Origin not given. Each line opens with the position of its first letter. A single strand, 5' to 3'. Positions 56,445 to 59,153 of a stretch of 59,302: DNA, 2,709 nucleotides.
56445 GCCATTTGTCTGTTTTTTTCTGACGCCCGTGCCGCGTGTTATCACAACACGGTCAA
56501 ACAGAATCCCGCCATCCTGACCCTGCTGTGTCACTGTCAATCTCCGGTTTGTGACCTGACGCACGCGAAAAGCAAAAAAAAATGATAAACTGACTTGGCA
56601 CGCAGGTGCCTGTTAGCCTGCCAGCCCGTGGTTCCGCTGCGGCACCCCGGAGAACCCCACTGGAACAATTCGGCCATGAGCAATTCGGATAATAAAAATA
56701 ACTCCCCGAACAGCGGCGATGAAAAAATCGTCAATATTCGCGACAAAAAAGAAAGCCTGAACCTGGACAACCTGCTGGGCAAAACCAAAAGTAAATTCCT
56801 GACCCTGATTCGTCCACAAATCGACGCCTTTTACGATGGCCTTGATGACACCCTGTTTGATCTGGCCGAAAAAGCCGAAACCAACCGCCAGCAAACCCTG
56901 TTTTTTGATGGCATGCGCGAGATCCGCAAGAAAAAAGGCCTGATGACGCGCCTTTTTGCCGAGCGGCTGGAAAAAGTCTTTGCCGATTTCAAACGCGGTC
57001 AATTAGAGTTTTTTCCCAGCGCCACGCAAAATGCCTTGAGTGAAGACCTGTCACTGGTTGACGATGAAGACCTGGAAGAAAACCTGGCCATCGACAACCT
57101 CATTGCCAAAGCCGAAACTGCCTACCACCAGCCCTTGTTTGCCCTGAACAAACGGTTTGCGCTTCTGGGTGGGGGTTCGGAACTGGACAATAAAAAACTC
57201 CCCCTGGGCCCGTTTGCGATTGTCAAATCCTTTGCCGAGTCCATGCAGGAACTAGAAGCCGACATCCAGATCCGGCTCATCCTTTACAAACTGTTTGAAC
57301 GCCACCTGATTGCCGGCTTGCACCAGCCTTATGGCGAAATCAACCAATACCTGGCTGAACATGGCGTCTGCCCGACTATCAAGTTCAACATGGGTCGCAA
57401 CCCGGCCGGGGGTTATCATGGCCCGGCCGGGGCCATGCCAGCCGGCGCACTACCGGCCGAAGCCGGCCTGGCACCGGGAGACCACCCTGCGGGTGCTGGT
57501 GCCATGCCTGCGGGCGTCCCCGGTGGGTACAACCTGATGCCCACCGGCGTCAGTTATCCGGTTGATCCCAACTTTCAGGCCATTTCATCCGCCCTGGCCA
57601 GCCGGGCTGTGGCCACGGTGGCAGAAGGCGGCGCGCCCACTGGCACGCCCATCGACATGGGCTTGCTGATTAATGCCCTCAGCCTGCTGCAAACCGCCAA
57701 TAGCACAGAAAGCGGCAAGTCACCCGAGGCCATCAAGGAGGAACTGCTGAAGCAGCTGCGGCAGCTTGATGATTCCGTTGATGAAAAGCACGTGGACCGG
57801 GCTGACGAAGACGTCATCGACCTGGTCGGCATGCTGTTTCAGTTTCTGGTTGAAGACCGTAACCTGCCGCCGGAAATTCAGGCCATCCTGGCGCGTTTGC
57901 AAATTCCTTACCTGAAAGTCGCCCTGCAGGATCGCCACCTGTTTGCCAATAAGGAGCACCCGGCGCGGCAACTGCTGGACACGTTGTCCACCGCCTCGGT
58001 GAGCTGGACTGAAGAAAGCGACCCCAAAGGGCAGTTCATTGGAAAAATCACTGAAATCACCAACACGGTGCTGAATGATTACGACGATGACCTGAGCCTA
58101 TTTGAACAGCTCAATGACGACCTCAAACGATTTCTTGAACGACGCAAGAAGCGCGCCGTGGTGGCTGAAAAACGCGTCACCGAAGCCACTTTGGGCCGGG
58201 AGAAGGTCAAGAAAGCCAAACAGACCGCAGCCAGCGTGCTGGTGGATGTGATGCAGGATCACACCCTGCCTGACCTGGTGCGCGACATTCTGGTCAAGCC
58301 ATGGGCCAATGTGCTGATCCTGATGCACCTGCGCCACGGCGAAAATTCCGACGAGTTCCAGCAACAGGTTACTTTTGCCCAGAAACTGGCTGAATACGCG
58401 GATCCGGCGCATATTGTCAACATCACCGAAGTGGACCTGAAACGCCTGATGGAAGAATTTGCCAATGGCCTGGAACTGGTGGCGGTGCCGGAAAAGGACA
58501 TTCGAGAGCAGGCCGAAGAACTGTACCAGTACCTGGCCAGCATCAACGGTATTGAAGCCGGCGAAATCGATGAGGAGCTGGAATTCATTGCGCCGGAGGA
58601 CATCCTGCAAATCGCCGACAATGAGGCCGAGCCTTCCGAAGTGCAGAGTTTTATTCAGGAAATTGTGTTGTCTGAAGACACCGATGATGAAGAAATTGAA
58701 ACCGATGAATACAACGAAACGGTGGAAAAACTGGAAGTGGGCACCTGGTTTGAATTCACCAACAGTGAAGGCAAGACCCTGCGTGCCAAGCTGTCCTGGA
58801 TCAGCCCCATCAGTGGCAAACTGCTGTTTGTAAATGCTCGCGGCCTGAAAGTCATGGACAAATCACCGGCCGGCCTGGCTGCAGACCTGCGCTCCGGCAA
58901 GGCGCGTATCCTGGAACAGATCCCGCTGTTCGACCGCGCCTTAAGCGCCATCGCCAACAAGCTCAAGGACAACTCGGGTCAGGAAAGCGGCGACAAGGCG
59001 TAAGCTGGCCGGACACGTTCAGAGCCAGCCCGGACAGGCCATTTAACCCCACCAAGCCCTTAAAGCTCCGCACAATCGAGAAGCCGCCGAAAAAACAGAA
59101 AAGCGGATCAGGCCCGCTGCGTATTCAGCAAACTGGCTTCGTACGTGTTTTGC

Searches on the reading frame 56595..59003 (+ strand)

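Call 70: search_protein_families(library=pfam, proteins=[window:56595-59003:+], max_evalue=0.000001)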
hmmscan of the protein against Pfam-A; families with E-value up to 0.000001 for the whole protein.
window:56595-59003:+ (802 aa): 1 family
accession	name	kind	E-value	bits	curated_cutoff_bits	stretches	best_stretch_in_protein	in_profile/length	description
PF07793.16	DUF1631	-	5.4e-188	627.3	33.7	1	58-790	7-741/741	Protein of unknown function (DUF1631)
